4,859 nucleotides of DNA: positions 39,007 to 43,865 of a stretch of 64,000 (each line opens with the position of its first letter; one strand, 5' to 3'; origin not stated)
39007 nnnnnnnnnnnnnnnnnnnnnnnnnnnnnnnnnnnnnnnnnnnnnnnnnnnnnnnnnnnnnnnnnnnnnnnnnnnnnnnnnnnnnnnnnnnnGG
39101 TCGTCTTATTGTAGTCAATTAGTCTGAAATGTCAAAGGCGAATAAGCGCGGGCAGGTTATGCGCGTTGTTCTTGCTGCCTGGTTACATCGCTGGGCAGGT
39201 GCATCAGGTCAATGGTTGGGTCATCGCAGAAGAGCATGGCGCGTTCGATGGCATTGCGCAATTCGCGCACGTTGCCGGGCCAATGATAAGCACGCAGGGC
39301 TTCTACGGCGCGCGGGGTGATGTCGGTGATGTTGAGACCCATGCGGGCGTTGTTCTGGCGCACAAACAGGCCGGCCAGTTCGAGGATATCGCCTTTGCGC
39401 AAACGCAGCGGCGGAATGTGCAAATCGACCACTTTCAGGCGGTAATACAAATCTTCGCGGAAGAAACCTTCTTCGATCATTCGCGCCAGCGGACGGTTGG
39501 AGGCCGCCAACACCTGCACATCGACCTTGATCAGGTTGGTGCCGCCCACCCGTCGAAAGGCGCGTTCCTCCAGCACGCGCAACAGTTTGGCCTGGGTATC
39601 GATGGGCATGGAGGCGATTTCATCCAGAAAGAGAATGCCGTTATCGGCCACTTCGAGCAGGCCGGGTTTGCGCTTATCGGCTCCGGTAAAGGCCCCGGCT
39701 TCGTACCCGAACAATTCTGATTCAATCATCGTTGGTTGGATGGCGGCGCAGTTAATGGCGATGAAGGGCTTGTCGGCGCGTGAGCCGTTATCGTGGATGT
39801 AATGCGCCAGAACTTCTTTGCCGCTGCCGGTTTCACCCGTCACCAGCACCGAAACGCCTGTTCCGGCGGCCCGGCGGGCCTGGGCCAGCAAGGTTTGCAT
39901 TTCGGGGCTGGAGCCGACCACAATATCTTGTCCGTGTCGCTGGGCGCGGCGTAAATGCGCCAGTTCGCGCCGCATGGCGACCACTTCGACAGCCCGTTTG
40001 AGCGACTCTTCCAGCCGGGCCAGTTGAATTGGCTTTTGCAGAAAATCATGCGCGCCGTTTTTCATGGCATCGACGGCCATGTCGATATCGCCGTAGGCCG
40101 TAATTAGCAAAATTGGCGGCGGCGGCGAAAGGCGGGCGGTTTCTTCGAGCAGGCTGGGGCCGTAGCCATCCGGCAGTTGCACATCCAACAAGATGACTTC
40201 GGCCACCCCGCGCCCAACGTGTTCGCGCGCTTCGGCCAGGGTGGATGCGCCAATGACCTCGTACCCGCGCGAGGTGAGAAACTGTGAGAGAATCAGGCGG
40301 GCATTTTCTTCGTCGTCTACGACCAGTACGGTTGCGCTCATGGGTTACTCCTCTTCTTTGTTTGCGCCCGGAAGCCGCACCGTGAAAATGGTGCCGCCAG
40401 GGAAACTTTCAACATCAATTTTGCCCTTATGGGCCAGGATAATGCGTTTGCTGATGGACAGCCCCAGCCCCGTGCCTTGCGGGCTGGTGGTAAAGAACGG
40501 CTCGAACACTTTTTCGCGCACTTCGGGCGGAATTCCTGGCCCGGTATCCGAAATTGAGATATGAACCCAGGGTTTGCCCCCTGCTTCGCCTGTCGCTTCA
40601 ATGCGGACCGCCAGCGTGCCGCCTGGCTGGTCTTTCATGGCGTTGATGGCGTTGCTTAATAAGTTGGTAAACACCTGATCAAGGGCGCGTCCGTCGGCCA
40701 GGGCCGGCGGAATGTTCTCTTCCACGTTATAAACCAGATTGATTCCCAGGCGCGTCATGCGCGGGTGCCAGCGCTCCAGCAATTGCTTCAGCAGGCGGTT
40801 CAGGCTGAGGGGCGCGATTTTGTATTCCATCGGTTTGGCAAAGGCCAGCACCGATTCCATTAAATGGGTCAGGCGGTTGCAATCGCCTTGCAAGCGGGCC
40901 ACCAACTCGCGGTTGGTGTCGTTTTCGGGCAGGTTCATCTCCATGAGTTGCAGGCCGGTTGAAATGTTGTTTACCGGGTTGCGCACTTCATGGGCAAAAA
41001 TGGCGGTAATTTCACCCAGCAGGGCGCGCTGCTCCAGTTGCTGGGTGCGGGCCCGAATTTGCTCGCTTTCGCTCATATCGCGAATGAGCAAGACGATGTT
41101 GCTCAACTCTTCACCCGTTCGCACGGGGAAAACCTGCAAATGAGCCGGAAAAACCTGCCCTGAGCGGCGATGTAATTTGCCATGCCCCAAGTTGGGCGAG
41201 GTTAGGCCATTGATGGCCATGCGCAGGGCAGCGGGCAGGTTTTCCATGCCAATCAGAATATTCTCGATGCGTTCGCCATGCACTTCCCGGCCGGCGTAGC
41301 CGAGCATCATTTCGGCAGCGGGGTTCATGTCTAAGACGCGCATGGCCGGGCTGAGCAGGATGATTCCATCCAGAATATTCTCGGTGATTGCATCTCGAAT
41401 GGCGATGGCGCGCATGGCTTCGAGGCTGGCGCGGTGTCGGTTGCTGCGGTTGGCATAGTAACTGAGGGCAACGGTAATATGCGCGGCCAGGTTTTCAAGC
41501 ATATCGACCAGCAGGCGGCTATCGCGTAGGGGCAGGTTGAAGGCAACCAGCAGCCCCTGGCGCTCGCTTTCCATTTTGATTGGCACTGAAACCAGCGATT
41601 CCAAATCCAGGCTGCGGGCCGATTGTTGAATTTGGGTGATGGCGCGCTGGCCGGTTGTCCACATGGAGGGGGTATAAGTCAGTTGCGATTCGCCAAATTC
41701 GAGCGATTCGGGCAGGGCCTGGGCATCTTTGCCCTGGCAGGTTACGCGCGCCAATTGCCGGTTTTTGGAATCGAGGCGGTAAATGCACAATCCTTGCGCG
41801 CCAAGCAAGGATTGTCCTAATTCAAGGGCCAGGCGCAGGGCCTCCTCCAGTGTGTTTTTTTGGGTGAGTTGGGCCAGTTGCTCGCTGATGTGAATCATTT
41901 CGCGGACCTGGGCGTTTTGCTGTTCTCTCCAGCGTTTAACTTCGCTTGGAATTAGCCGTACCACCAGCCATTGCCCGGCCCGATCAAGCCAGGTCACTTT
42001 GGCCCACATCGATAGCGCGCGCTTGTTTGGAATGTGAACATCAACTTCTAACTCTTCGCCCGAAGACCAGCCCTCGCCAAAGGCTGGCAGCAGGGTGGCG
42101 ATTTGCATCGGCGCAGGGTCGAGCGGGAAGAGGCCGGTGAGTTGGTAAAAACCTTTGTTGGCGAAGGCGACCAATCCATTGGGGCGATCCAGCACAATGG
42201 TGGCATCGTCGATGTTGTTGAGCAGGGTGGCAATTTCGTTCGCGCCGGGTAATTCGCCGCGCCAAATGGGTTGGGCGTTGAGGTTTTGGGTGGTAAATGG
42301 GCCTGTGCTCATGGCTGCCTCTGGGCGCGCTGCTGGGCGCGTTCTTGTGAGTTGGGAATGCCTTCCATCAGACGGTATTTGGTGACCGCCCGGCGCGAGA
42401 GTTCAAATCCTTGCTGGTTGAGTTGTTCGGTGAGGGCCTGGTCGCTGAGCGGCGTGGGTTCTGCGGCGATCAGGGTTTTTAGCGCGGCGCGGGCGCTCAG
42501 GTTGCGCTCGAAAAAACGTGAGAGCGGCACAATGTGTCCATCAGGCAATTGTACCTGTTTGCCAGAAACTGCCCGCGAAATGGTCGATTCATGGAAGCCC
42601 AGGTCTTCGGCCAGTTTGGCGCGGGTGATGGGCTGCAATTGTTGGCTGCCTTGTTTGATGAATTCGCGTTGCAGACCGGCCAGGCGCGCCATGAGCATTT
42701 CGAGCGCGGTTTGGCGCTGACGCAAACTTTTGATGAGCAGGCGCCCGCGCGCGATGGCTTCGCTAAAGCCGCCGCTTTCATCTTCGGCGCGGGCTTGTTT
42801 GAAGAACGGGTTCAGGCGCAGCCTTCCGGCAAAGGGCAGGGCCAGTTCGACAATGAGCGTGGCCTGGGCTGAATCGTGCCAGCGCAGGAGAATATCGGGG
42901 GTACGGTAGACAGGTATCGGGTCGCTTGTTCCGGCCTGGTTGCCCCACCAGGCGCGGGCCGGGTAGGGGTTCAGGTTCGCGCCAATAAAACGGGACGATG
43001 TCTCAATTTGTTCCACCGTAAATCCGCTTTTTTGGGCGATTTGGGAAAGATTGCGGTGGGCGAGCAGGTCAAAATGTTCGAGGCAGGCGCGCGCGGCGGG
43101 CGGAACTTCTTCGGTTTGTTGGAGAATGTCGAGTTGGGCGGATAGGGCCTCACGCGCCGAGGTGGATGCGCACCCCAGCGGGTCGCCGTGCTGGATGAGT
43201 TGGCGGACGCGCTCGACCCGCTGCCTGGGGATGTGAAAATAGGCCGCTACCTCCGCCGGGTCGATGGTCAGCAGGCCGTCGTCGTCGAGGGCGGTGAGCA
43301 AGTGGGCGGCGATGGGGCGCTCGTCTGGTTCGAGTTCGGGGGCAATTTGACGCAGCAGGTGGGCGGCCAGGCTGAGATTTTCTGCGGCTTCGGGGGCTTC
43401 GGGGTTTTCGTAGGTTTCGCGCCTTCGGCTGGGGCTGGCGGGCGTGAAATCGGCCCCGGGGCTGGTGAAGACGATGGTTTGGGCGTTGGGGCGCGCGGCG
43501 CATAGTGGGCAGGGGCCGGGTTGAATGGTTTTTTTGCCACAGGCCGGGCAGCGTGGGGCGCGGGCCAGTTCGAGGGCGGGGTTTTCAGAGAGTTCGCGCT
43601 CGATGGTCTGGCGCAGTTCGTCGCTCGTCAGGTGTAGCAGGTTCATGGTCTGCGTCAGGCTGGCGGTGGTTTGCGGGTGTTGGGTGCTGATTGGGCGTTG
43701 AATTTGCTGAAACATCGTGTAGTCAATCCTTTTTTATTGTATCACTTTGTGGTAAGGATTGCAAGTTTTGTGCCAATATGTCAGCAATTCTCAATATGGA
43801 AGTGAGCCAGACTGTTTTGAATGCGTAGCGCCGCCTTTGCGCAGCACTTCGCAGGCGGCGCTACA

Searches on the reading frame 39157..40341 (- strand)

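Call 7: search_protein_families(library=pfam, proteins=[window:39157-40341:-], max_evalue=0.001)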
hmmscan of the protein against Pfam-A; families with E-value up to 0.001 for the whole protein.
window:39157-40341:- (394 aa): 9 families
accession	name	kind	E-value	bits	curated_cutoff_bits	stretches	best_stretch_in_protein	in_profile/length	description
PF00158.32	Sigma54_activat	-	1.8e-68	229.9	20.2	1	142-307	2-167/168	Sigma-54 interaction domain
PF25601.1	AAA_lid_14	-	6.1e-25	87.3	27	1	313-393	1-81/87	AAA+ ATPase lid domain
PF00072.30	Response_reg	-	9e-25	87.4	30.2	1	5-114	1-110/111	Response regulator receiver domain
PF14532.12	Sigma54_activ_2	-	7.8e-22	78.4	25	1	142-312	1-138/138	Sigma-54 interaction domain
PF07728.20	AAA_5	-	3.8e-07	30.6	22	1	165-284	2-124/139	AAA domain (dynein-related subfamily)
PF01078.27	Mg_chelatase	-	9.3e-06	25.6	20.3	0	220-282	93-157/207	Magnesium chelatase, subunit ChlI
PF13191.12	AAA_16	-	4.2e-05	24.5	32.6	1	141-217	2-85/167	AAA ATPase domain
PF07724.20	AAA_2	-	0.00025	21.6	27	1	163-265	4-107/166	AAA domain (Cdc48 subfamily)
PF00004.35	AAA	-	0.00052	20.9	21.2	0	165-284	1-111/131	ATPase family associated with various cellular activities (AAA)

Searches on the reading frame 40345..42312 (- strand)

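Call 7: search_protein_families(library=pfam, proteins=[window:40345-42312:-], max_evalue=0.001)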
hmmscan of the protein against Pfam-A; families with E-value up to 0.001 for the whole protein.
window:40345-42312:- (655 aa): 8 families
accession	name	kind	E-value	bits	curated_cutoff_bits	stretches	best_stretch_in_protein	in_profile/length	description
PF02518.31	HATPase_c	-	7.1e-28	97.7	26.4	1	540-649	2-109/111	Histidine kinase-, DNA gyrase B-, and HSP90-like ATPase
PF13426.13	PAS_9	-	4.7e-12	46.5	27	1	315-415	2-103/103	PAS domain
PF13188.13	PAS_8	-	4.7e-11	42.6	21.8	1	308-352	5-46/65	PAS domain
PF00989.32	PAS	-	7e-11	42.6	22.6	1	306-413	3-113/113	PAS fold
PF00512.31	HisKA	-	2.6e-09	37.4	26.9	1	433-493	3-62/66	His Kinase A (phospho-acceptor) domain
PF13185.12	GAF_2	-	2.4e-06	28.2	28.6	1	154-283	3-135/136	GAF domain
PF08448.16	PAS_4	-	0.00022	21.9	23.1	0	311-417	2-109/110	PAS fold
PF13492.12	GAF_3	-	0.00034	21.5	27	1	155-283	2-127/129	GAF domain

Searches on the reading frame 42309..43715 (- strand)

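Call 7: search_protein_families(library=pfam, proteins=[window:42309-43715:-], max_evalue=0.001)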
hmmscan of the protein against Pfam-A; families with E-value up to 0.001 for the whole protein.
window:42309-43715:- (468 aa): 3 families
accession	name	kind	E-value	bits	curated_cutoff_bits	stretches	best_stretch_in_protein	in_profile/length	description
PF04552.19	Sigma54_DBD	-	1.4e-30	106.5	22.8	1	319-459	6-158/160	Sigma-54, DNA binding domain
PF04963.19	Sigma54_CBD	-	7.7e-29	101.2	22.9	1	110-302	6-182/185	Sigma-54 factor, core binding domain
PF00309.25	Sigma54_AID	-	6.1e-08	32.8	23.8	1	17-50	13-46/46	Sigma-54 factor, Activator interacting domain (AID)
